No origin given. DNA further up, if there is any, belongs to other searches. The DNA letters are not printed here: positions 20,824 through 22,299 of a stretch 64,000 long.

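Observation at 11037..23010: xsc island that looks like a sulfoacetate-type pathway built with a SucCD-type (ADP-forming) CoA ligase and a TTT transporter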

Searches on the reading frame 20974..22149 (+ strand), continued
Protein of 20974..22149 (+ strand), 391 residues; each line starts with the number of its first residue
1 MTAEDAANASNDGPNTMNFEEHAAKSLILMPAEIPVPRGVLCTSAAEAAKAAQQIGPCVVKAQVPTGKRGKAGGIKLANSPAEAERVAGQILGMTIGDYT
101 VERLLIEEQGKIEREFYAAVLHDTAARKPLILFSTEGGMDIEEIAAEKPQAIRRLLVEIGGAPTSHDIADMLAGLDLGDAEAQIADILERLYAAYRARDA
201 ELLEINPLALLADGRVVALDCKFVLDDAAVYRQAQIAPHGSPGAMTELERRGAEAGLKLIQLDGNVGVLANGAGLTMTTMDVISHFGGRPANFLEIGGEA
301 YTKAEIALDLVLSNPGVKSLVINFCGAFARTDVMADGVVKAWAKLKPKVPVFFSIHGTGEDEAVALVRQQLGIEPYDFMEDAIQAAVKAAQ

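Call 24: find_encoding_contigs(protein=P0002, flank=10000, max_places=3)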
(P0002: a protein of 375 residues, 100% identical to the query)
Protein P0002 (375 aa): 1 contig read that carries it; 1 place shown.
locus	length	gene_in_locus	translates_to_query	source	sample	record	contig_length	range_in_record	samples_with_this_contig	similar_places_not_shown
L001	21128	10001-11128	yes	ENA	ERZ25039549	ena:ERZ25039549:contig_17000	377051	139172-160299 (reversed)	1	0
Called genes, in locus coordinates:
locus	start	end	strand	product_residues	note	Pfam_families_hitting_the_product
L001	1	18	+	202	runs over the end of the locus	-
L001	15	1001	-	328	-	PF01515:PTA_PTB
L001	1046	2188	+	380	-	PF00285:Citrate_synt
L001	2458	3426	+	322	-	PF03401:TctC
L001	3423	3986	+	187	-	PF07331:TctB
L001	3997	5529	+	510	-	PF01970:TctA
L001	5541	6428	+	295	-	PF09339:HTH_IclR, PF01614:IclR_C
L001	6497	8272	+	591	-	PF02776:TPP_enzyme_N, PF00205:TPP_enzyme_M, PF02775:TPP_enzyme_C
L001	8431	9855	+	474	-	PF00171:Aldedh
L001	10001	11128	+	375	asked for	PF08442:ATP-grasp_2, PF13549:ATP-grasp_5, PF24948:Citrate_synth_N, PF00549:Ligase_CoA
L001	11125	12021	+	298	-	PF02629:CoA_binding, PF13380:CoA_binding_2 (weak), PF13607:Succ_CoA_lig, PF00549:Ligase_CoA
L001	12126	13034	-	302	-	PF00126:HTH_1, PF03466:LysR_substrate, PF12727:PBP_like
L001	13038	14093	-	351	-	PF03601:Cons_hypoth698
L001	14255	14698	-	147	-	PF00571:CBS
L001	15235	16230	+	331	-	PF14306:PUA_2, PF01747:ATP-sulfurylase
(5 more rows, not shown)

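Call 25: find_encoding_contigs(protein=P0062, flank=10000, max_places=3)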
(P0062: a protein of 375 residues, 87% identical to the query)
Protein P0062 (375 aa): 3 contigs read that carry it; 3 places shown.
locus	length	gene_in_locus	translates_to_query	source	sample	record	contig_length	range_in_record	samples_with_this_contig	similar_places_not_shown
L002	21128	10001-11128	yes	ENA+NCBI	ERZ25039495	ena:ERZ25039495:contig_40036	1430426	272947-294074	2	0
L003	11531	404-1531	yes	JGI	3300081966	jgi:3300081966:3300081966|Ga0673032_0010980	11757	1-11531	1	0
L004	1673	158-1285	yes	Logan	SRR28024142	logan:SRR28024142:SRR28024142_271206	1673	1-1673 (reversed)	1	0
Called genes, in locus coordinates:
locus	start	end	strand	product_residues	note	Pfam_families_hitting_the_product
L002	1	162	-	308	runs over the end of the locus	PF00126:HTH_1, PF03466:LysR_substrate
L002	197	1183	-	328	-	PF01515:PTA_PTB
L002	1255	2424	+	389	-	PF00285:Citrate_synt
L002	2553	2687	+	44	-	-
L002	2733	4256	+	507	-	PF01970:TctA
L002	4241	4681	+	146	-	PF07331:TctB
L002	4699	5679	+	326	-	PF03401:TctC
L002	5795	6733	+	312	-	PF09339:HTH_IclR, PF12802:MarR_2 (faint), PF01614:IclR_C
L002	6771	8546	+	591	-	PF02776:TPP_enzyme_N, PF00205:TPP_enzyme_M, PF02775:TPP_enzyme_C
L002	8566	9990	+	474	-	PF00171:Aldedh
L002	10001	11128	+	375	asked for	PF08442:ATP-grasp_2, PF13549:ATP-grasp_5, PF24948:Citrate_synth_N, PF00549:Ligase_CoA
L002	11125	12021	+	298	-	PF02629:CoA_binding, PF13380:CoA_binding_2 (weak), PF13607:Succ_CoA_lig, PF00549:Ligase_CoA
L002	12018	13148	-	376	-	PF02515:CoA_transf_3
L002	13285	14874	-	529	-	PF00583:Acetyltransf_1 (weak), PF13508:Acetyltransf_7 (faint), PF00795:CN_hydrolase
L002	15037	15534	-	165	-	PF03928:HbpS-like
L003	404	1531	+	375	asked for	PF08442:ATP-grasp_2, PF13549:ATP-grasp_5, PF24948:Citrate_synth_N, PF00549:Ligase_CoA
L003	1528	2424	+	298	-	PF02629:CoA_binding, PF13380:CoA_binding_2 (weak), PF13607:Succ_CoA_lig, PF00549:Ligase_CoA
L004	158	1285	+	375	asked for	PF08442:ATP-grasp_2, PF13549:ATP-grasp_5, PF24948:Citrate_synth_N, PF00549:Ligase_CoA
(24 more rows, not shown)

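Call 30: search_protein_representatives(protein=window:21022-22149:+)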
Query: 375 residues. Proteins with E-value up to 0.001 (for the whole library): 10075; up to 1e-10: 5223; up to 1e-30: 1361. The best 150 are listed.
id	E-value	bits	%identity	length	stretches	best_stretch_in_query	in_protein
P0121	2.7e-134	464.0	60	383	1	1-375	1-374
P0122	7.1e-111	387.0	54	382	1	3-374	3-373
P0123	2.1e-106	372.3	51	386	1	3-374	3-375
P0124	3.1e-102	358.6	50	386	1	4-373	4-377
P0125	2.4e-96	339.2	48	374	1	2-374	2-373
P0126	1.5e-95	336.6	65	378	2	216-374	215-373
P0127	2.1e-95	336.1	64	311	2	233-374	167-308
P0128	9.8e-93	327.4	47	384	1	3-375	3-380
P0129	1.6e-92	326.7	56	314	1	1-289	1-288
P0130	2.0e-84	300.0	44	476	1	5-372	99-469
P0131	7.5e-83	294.9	57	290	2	267-367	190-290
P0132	2.5e-82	293.2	86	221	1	216-375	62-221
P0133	7.6e-82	291.6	51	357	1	1-349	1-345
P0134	2.2e-79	283.4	44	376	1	6-372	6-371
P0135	2.7e-79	283.2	44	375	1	5-374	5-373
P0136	1.0e-78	281.3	45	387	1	5-370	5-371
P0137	3.3e-78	279.6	49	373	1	3-374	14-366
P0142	2.7e-74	266.7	43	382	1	4-353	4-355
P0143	8.4e-74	265.1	43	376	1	3-372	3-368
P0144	8.0e-72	258.6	42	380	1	5-372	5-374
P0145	7.3e-71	255.4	41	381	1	4-373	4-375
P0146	1.3e-70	254.6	38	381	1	1-371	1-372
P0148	1.3e-69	251.3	42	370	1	4-372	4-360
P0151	2.3e-68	247.2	43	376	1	5-373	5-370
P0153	4.5e-68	246.3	41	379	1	5-374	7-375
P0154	2.2e-67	244.0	38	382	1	3-373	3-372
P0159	1.6e-66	241.2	42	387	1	1-371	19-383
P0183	2.6e-63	230.6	41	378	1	13-374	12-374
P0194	1.6e-62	228.0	36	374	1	8-371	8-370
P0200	1.2e-61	225.2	36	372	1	12-368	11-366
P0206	2.1e-61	224.4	36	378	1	6-368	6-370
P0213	7.1e-61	222.6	37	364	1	12-372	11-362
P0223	6.2e-60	219.5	39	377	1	8-373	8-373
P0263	2.1e-57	211.2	37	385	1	5-374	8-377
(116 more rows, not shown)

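Call 31: list_cluster_members(proteins=[P0121, P0122, P0123, P0124, P0125, P0128, P0134, P0135, P0136, P0142])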
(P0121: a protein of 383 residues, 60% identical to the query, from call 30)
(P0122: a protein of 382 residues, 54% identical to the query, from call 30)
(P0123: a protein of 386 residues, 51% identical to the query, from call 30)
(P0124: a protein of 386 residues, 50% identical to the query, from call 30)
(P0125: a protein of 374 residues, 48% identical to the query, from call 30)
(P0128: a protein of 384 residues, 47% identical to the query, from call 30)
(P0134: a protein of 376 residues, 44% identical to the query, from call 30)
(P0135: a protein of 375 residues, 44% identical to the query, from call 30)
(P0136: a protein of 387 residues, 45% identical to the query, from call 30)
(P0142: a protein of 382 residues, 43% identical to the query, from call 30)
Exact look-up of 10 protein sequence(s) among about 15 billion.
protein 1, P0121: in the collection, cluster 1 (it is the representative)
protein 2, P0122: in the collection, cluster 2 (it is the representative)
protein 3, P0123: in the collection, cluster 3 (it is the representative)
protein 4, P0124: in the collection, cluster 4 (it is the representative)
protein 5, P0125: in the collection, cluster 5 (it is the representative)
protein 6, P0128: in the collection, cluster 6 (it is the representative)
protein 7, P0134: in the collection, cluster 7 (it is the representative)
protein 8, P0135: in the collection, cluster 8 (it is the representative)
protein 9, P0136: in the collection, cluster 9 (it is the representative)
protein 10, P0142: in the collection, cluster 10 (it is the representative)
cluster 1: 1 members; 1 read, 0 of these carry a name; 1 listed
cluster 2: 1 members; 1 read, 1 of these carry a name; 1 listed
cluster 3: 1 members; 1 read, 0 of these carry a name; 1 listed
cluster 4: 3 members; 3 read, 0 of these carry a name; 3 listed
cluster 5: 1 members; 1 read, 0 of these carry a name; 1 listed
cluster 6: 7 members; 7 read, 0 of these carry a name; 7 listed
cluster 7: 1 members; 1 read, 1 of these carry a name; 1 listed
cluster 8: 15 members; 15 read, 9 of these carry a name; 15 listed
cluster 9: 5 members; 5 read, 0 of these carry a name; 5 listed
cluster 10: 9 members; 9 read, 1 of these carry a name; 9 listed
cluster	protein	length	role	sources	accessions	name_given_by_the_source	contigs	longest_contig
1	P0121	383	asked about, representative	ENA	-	-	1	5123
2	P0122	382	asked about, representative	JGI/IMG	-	succinyl-CoA synthetase beta subunit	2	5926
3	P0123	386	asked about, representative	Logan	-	-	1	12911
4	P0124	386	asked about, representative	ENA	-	-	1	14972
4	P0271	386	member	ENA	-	-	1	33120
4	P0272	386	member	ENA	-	-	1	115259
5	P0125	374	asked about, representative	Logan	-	-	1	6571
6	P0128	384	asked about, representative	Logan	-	-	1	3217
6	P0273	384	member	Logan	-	-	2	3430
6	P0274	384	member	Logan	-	-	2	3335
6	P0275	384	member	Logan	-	-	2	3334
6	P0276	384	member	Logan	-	-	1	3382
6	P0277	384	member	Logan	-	-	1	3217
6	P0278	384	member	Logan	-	-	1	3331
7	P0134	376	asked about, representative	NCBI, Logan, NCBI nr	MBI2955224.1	MAG: ADP-forming succinate--CoA ligase subunit beta [Chloroflexi bacterium] | ADP-forming succinate--CoA ligase subunit beta [Chloroflexota bacterium]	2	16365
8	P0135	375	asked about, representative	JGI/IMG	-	succinyl-CoA synthetase beta subunit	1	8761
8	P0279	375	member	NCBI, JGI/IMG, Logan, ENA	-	succinyl-CoA synthetase beta subunit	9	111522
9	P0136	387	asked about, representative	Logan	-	-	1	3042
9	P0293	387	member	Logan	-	-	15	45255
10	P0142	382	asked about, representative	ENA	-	-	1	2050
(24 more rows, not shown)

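Call 32: find_encoding_contigs(protein=P0272, flank=10000, max_places=2)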
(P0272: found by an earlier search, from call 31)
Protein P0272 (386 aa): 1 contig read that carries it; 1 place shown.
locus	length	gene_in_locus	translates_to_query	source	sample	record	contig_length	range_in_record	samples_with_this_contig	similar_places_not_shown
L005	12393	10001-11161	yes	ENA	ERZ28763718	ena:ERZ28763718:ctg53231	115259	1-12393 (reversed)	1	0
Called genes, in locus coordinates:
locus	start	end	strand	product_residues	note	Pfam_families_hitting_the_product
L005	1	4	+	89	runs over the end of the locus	PF27530:HMA_AllF_N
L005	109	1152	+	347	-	PF09084:NMT1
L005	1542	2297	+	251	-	PF00528:BPD_transp_1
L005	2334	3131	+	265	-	PF00528:BPD_transp_1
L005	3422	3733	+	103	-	PF01527:HTH_Tnp_1, PF13518:HTH_28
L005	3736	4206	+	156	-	PF13276:HTH_21, PF00665:rve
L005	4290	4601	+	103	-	PF01527:HTH_Tnp_1, PF13518:HTH_28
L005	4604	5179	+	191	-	PF13276:HTH_21 (weak), PF00665:rve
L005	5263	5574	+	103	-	PF01527:HTH_Tnp_1, PF13518:HTH_28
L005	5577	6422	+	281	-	PF13276:HTH_21 (weak), PF00665:rve, PF13683:rve_3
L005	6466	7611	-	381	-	PF09663:Amido_AtzD_TrzD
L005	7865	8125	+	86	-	-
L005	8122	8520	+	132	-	PF01042:Ribonuc_L-PSP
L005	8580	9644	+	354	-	PF00171:Aldedh, PF05893:LuxC (weak)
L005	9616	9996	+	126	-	-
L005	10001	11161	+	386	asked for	PF02786:CPSase_L_D2 (weak), PF08442:ATP-grasp_2, PF13549:ATP-grasp_5, PF24948:Citrate_synth_N, PF00549:Ligase_CoA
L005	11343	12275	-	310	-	PF02629:CoA_binding, PF13380:CoA_binding_2 (weak), PF13607:Succ_CoA_lig, PF00549:Ligase_CoA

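Call 33: find_encoding_contigs(protein=P0121, flank=10000, max_places=1)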
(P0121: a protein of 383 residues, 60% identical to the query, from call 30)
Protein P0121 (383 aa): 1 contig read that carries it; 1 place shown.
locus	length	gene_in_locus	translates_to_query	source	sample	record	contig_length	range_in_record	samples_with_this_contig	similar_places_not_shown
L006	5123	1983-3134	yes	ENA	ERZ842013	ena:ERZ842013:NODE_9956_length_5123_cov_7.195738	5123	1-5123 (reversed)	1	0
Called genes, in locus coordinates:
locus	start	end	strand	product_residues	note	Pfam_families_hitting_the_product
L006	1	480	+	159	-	?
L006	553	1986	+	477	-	PF00171:Aldedh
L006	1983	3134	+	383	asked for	PF08442:ATP-grasp_2, PF13549:ATP-grasp_5, PF24948:Citrate_synth_N, PF00549:Ligase_CoA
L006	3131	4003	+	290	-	PF02629:CoA_binding, PF13380:CoA_binding_2 (faint), PF00549:Ligase_CoA, PF13607:Succ_CoA_lig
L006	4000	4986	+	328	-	PF08240:ADH_N, PF00107:ADH_zinc_N, PF13602:ADH_zinc_N_2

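Call 34: find_encoding_contigs(protein=P0123, flank=10000, max_places=1)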
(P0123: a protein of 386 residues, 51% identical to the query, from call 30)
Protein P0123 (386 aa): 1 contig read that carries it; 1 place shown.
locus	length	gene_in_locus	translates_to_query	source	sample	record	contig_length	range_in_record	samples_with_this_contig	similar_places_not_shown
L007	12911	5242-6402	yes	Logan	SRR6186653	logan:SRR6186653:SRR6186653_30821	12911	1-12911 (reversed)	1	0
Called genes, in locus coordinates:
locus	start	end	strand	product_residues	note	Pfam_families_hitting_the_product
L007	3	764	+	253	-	?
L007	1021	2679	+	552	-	PF14691:Fer4_20, PF01266:DAO (weak), PF01946:Thi4 (weak), PF07992:Pyr_redox_2, PF01593:Amino_oxidase (weak), PF13450:NAD_binding_8, PF12838:Fer4_7 (weak), PF13187:Fer4_9 (weak), +5 more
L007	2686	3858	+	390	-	PF01855:POR_N, PF17147:PFOR_II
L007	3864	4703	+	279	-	PF02775:TPP_enzyme_C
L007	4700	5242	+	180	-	PF01558:POR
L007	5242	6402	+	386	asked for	PF01071:GARS_A (weak), PF02786:CPSase_L_D2, PF08442:ATP-grasp_2, PF13549:ATP-grasp_5, PF24948:Citrate_synth_N, PF00549:Ligase_CoA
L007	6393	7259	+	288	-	PF02629:CoA_binding, PF13380:CoA_binding_2, PF00549:Ligase_CoA, PF13607:Succ_CoA_lig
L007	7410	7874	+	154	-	-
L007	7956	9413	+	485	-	PF01970:TctA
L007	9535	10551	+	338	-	PF03401:TctC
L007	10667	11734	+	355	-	PF05853:BKACE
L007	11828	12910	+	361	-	?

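Call 35: find_encoding_contigs(protein=P0293, flank=10000, max_places=1)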
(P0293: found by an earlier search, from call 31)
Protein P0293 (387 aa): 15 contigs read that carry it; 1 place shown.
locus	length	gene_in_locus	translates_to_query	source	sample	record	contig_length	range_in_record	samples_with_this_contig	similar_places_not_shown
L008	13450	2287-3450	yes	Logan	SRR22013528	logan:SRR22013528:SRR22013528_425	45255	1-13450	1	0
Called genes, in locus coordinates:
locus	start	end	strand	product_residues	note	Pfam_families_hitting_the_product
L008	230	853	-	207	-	PF06866:DUF1256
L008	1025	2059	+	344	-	-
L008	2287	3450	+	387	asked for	PF02786:CPSase_L_D2 (weak), PF08442:ATP-grasp_2, PF13549:ATP-grasp_5, PF24948:Citrate_synth_N, PF00549:Ligase_CoA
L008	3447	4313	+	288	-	PF02629:CoA_binding, PF13380:CoA_binding_2, PF00549:Ligase_CoA, PF13607:Succ_CoA_lig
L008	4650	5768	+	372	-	PF01571:GCV_T, PF08669:GCV_T_C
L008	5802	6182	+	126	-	PF01597:GCV_H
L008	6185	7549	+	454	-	PF02347:GDC-P, PF00266:Aminotran_5 (weak)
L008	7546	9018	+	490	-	PF02347:GDC-P, PF01212:Beta_elim_lyase (faint), PF00266:Aminotran_5 (weak), PF21478:GcvP2_C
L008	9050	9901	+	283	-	PF21948:LplA-B_cat, PF03099:BPL_LplA_LipB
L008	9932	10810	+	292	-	PF00800:PDT, PF01842:ACT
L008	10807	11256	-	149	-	-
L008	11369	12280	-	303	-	PF13623:SurA_N_2, PF13624:SurA_N_3, PF13145:Rotamase_2, PF00639:Rotamase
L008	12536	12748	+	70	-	PF06107:DUF951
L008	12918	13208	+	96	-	PF01250:Ribosomal_S6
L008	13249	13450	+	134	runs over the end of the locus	PF00436:SSB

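Call 36: find_encoding_contigs(protein=P0279, flank=10000, max_places=1)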
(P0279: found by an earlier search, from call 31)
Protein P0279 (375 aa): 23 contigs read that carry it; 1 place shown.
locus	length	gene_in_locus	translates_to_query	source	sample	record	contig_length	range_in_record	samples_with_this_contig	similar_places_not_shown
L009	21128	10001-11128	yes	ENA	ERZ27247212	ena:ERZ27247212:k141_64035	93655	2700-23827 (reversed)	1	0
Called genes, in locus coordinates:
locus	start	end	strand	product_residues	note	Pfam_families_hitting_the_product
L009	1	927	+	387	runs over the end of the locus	PF13458:Peripla_BP_6, PF13433:Peripla_BP_5 (faint), PF01094:ANF_receptor (weak)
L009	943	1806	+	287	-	PF02653:BPD_transp_2 (weak)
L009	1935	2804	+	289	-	PF02653:BPD_transp_2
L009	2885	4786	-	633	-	PF00890:FAD_binding_2 (weak), PF01134:GIDA, PF01266:DAO (faint), PF12831:FAD_oxidored (weak), PF13738:Pyr_redox_3 (faint), PF21680:GIDA_C_1st, PF13932:SAM_GIDA_C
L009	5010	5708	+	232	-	PF00392:GntR, PF07729:FCD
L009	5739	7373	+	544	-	PF14691:Fer4_20, PF07992:Pyr_redox_2, PF00070:Pyr_redox (weak), PF01266:DAO (weak), PF13450:NAD_binding_8, PF13738:Pyr_redox_3 (weak), PF00070:Pyr_redox (weak), PF12838:Fer4_7, +5 more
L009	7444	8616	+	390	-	PF01855:POR_N, PF17147:PFOR_II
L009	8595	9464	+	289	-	PF02775:TPP_enzyme_C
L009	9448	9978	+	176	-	PF01558:POR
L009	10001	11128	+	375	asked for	PF01071:GARS_A (weak), PF02786:CPSase_L_D2 (faint), PF08442:ATP-grasp_2, PF13549:ATP-grasp_5, PF24948:Citrate_synth_N, PF00549:Ligase_CoA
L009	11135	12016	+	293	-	PF02629:CoA_binding, PF13380:CoA_binding_2 (weak), PF00549:Ligase_CoA, PF13607:Succ_CoA_lig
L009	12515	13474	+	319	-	PF03401:TctC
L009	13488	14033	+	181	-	PF07331:TctB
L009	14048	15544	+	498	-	PF01970:TctA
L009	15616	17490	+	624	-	PF02730:AFOR_N, PF01314:AFOR_C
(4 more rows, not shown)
